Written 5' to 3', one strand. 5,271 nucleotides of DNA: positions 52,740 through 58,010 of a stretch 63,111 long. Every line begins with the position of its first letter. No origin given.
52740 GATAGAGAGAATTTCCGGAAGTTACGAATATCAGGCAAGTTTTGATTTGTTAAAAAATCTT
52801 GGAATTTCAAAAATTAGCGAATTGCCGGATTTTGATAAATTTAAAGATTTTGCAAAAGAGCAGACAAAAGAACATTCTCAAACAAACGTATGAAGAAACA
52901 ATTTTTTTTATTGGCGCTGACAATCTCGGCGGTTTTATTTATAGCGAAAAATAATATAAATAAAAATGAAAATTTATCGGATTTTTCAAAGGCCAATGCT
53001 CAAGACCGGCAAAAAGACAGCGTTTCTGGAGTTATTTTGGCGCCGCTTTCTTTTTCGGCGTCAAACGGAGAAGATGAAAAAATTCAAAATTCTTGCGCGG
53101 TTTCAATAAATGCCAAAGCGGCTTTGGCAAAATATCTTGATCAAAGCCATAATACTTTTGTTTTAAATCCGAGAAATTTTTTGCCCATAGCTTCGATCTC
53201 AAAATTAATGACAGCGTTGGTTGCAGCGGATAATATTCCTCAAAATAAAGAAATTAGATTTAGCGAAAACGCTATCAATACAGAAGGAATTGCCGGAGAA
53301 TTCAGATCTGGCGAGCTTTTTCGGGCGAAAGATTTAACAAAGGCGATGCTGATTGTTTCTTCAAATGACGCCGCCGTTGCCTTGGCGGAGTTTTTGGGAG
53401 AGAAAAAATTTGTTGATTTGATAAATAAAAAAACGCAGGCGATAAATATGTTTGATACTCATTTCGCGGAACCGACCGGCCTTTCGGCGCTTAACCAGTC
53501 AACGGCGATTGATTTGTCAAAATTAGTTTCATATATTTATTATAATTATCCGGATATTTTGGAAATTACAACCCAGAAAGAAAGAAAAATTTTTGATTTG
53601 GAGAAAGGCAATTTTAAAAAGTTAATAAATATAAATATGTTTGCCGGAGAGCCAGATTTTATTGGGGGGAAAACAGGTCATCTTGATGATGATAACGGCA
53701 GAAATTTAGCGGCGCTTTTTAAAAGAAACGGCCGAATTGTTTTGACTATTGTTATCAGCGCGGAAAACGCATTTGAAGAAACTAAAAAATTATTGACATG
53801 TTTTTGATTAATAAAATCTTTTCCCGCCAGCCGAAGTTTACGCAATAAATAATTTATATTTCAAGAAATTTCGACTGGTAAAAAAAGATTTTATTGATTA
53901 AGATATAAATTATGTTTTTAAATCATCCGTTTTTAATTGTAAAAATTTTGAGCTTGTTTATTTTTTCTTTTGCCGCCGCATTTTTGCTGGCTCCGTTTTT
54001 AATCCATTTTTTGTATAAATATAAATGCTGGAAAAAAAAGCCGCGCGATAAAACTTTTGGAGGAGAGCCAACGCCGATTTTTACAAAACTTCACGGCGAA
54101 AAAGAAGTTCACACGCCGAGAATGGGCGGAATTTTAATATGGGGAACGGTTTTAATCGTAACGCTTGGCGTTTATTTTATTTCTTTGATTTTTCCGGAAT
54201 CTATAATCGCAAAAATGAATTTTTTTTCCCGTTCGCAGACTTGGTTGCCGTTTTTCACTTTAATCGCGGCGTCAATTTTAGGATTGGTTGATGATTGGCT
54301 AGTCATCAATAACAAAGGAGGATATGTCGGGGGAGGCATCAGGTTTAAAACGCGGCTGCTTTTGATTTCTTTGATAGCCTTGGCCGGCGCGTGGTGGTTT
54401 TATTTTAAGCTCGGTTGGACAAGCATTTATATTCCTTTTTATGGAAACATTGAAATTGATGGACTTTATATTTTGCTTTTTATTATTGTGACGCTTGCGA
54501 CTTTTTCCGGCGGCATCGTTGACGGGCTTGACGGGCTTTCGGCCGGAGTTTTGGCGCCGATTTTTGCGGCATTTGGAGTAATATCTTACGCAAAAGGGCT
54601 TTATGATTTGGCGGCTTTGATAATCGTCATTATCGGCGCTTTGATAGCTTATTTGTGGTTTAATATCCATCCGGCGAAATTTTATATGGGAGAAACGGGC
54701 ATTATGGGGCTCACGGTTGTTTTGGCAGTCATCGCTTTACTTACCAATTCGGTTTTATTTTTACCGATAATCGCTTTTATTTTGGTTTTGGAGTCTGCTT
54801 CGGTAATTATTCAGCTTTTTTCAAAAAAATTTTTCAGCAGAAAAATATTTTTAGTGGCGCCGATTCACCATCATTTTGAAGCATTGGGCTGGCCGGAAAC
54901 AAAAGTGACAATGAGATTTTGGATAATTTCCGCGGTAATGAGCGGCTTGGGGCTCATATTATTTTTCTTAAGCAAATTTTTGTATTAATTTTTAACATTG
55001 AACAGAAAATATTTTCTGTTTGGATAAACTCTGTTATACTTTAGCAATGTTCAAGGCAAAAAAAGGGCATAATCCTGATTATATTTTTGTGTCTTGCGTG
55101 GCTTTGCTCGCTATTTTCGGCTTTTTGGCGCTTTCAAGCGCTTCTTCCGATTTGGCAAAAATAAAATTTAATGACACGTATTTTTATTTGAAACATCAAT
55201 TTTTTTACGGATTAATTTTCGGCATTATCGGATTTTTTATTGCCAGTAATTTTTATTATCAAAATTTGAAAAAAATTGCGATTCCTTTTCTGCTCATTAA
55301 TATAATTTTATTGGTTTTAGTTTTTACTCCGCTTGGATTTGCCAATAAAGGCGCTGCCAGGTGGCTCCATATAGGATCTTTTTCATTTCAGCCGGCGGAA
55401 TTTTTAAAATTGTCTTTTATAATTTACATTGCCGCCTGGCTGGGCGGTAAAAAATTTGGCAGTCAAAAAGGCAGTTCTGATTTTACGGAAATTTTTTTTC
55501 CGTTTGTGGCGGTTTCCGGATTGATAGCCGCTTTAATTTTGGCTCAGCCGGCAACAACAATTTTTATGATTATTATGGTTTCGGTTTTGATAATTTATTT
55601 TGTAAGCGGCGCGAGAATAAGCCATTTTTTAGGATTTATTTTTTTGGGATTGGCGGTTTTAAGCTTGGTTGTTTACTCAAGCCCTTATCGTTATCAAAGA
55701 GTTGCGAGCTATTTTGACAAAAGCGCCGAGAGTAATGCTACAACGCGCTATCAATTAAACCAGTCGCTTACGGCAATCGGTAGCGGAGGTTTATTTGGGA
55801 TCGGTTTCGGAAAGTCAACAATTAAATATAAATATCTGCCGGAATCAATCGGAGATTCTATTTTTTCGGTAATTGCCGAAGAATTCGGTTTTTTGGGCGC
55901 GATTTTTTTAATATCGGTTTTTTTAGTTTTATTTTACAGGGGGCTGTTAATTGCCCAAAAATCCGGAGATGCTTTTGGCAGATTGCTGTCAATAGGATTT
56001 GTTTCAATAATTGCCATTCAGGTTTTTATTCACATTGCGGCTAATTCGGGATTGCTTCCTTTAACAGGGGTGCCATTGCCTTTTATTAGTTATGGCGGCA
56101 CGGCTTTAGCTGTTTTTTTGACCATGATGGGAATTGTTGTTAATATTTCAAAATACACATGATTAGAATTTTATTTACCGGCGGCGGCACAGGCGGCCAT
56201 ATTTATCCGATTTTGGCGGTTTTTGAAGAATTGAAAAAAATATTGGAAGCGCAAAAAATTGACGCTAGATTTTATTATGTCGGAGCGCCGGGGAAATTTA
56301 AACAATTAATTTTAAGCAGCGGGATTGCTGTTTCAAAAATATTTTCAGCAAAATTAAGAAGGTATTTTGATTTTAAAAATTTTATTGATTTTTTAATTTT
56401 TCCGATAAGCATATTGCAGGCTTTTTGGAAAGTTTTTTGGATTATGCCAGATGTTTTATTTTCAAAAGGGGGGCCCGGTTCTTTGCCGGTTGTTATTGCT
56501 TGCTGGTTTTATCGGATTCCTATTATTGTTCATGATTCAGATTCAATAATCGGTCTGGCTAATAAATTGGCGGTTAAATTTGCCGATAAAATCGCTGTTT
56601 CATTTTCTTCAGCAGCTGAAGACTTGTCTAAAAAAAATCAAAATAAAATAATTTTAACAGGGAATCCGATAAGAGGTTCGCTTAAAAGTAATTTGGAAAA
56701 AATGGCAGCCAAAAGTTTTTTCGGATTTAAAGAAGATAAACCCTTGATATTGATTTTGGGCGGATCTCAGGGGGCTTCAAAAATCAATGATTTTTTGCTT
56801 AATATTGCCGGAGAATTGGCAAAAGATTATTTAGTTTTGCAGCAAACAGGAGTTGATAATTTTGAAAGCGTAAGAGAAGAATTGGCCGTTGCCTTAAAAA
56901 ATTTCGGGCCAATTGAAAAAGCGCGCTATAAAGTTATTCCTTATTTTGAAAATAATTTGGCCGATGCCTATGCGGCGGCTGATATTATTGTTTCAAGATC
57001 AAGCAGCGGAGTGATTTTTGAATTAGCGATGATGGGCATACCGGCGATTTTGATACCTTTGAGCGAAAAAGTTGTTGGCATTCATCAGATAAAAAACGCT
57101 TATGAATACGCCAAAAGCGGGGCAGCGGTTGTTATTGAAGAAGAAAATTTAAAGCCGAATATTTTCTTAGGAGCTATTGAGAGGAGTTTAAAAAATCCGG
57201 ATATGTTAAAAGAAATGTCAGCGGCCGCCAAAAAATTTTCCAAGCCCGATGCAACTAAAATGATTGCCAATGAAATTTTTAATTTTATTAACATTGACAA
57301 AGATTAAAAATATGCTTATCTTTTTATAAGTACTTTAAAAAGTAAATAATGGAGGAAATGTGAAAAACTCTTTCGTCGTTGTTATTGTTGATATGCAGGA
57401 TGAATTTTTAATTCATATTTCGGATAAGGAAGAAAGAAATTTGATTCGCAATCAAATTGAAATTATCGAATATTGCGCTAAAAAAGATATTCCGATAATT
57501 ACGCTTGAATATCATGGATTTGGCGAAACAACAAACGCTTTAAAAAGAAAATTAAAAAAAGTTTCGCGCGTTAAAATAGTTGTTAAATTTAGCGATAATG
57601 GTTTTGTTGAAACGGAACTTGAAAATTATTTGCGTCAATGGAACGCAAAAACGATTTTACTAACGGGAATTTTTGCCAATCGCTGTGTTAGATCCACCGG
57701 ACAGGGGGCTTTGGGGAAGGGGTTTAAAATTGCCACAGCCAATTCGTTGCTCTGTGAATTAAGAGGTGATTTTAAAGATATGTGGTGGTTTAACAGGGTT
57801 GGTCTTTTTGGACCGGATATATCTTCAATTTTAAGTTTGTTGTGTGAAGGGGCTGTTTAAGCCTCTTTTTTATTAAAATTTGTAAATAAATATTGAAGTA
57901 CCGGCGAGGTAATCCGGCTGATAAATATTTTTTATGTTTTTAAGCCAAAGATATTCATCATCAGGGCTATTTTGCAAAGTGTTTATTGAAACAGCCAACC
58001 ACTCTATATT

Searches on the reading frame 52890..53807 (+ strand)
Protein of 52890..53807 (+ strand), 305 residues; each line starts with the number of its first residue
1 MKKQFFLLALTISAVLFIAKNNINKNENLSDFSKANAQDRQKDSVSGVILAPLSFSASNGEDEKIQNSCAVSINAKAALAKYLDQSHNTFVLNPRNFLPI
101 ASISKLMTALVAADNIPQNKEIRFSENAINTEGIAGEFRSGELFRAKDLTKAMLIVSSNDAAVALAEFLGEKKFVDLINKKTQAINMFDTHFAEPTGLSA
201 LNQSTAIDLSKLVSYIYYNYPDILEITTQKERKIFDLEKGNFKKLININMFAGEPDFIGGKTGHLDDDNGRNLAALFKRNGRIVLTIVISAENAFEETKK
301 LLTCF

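Call 89: search_protein_families(library=pfam, proteins=[window:52890-53807:+], max_evalue=0.00001)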
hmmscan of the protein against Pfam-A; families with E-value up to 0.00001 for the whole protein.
window:52890-53807:+ (305 aa): 2 families
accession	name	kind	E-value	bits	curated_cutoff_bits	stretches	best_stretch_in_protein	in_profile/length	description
PF00768.25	Peptidase_S11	-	1.3e-32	113.7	27.6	1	91-292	28-238/239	D-alanyl-D-alanine carboxypeptidase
PF13354.11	Beta-lactamase2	-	1.8e-09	37.7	22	1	86-286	9-211/214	Beta-lactamase enzyme family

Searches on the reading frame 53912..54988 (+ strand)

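Call 89: search_protein_families(library=pfam, proteins=[window:53912-54988:+], max_evalue=0.00001)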
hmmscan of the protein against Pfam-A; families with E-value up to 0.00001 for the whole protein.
window:53912-54988:+ (358 aa): 1 family
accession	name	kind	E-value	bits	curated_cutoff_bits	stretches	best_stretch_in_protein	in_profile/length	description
PF00953.26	Glycos_transf_4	-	1.6e-20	74.1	27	1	114-278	5-159/160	Glycosyl transferase family 4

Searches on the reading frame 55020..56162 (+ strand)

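Call 90: search_protein_families(library=pfam, proteins=[window:55020-56162:+], max_evalue=0.001)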
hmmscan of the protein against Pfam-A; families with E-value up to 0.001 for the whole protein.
window:55020-56162:+ (380 aa): 1 family
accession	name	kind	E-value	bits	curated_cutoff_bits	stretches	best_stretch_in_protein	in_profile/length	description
PF01098.24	FTSW_RODA_SPOVE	-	1.6e-91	307.4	26.4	1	23-379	4-353/356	Cell cycle protein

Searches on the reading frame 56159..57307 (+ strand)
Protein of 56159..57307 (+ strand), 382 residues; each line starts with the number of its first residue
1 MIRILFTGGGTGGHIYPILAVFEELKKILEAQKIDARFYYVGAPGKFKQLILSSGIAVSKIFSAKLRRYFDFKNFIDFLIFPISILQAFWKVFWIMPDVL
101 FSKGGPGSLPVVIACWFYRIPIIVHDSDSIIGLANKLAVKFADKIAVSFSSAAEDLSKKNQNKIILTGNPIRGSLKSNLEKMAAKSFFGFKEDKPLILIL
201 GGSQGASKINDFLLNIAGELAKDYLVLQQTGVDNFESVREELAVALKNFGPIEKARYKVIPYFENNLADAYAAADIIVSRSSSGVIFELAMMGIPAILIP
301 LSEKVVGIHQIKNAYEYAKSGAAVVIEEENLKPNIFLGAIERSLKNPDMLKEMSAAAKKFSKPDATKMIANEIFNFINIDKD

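Call 90: search_protein_families(library=pfam, proteins=[window:56159-57307:+], max_evalue=0.001)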
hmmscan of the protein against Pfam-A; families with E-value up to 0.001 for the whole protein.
window:56159-57307:+ (382 aa): 3 families
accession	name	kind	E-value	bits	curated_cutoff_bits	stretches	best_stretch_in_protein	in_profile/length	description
PF04101.22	Glyco_tran_28_C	-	1.2e-30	107.2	22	1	197-367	2-164/166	Glycosyltransferase family 28 C-terminal domain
PF03033.26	Glyco_transf_28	-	1.3e-25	90.6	26.2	1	4-146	1-138/139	Glycosyltransferase family 28 N-terminal domain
PF02350.25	Epimerase_2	-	0.00027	20.3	30.6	1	141-372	122-345/347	UDP-N-acetylglucosamine 2-epimerase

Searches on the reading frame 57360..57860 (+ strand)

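Call 90: search_protein_families(library=pfam, proteins=[window:57360-57860:+], max_evalue=0.001)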
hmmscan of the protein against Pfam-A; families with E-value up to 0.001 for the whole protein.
window:57360-57860:+ (166 aa): 1 family
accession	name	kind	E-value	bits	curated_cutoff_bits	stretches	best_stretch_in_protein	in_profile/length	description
PF00857.26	Isochorismatase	-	1.1e-15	58.6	27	1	7-133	3-150/175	Isochorismatase domain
